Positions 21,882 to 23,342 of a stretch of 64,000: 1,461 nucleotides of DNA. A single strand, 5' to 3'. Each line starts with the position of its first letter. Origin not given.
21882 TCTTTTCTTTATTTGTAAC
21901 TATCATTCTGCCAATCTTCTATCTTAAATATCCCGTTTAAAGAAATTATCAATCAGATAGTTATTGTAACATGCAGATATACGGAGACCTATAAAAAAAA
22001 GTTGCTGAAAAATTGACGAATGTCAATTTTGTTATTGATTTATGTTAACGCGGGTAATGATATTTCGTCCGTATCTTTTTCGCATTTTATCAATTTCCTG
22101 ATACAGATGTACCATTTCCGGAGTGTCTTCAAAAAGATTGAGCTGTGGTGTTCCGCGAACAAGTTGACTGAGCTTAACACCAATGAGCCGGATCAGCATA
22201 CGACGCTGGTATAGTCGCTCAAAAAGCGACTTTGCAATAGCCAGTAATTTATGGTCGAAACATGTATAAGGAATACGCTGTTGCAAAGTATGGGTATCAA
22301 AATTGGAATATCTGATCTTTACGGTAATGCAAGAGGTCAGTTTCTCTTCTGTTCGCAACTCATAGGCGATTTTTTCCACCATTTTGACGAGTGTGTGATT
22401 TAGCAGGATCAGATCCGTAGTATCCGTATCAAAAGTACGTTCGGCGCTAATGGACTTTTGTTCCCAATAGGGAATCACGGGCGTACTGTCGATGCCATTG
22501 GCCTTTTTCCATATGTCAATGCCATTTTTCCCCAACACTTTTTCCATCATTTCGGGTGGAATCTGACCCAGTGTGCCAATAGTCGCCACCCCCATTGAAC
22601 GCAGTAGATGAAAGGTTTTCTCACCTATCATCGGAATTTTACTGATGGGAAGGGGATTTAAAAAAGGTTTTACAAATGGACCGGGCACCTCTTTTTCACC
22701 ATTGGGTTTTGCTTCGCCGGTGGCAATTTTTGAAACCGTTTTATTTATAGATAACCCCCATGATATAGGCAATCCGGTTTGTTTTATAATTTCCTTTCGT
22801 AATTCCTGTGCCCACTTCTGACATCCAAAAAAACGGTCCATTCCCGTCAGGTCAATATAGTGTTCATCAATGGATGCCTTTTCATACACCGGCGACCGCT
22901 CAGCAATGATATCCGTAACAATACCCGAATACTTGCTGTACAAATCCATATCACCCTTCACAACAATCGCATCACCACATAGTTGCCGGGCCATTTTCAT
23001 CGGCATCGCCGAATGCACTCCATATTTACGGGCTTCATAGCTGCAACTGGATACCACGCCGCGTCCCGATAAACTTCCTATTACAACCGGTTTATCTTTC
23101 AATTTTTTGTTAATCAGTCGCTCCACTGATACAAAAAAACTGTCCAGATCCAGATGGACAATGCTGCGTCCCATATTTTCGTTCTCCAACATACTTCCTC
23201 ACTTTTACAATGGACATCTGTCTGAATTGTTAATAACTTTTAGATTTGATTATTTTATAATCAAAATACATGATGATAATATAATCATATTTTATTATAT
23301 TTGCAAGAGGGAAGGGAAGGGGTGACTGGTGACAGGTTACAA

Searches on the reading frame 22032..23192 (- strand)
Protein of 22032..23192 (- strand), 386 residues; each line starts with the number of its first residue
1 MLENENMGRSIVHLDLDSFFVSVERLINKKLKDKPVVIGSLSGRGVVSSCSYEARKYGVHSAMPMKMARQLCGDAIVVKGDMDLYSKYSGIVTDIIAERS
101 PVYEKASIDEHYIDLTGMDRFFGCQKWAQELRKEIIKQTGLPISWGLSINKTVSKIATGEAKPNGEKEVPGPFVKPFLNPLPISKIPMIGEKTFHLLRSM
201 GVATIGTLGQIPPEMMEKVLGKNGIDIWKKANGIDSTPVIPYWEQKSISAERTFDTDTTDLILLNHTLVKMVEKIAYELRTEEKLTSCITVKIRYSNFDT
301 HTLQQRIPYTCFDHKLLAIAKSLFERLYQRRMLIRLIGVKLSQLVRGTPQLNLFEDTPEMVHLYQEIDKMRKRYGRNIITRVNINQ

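Call 5: search_protein_families(library=pfam, proteins=[window:22032-23192:-], max_evalue=0.01)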
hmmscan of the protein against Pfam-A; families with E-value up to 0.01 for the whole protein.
window:22032-23192:- (386 aa): 5 families
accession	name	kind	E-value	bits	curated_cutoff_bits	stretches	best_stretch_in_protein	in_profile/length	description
PF00817.25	IMS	-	1.3e-47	161.9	23.2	1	14-158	1-147/148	impB/mucB/samB family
PF11799.13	IMS_C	-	1e-24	87.5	20.7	1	246-353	2-109/109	impB/mucB/samB family C-terminal domain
PF21999.2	IMS_HHH_1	-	7.2e-05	23.6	27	1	185-235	2-53/53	DNA polymerase-iota, thumb domain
PF11798.14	IMS_HHH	-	0.00077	20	24.4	1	174-201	4-31/32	IMS family HHH motif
PF18549.6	NitrOD1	-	0.006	17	25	0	274-299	6-31/70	Nitrosopumilus output domain 1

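Call 24: search_protein_families(library=ncbifam, proteins=[window:22032-23192:-], max_evalue=0.001)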
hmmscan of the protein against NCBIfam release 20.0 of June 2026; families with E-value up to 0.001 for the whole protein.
window:22032-23192:- (386 aa): 10 families
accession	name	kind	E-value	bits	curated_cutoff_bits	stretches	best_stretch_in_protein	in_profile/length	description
NF002882.0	PRK03348.1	equivalog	1.9e-88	297.3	389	1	7-364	3-363/461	DNA polymerase IV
NF010731.0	PRK14133.1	equivalog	1.9e-84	283.9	362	1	7-346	1-338/352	DNA polymerase IV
NF002677.0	PRK02406.1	equivalog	1.9e-81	273.9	256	1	7-344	4-343/357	DNA polymerase IV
NF002751.0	PRK02794.1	equivalog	2.2e-77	260.7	371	1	9-381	38-414/425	DNA polymerase IV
NF003015.0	PRK03858.1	subfamily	4.8e-74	249.8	367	1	9-382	7-383/399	DNA polymerase IV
NF002848.0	PRK03103.1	subfamily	9.2e-67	225.3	381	1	7-381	2-388/410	DNA polymerase IV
NF002492.0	PRK01810.1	equivalog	1.5e-66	224.8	399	1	4-381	5-391/412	DNA polymerase IV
NF002883.0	PRK03352.1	equivalog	2.2e-54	185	330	1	7-342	3-340/347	DNA polymerase IV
NF002292.0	PRK01216.1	equivalog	6e-45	153.8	339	1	11-348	3-343/351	DNA polymerase IV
NF002955.0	PRK03609.1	subfamily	7.1e-27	94.4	431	1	14-373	5-383/422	translesion error-prone DNA polymerase V subunit UmuC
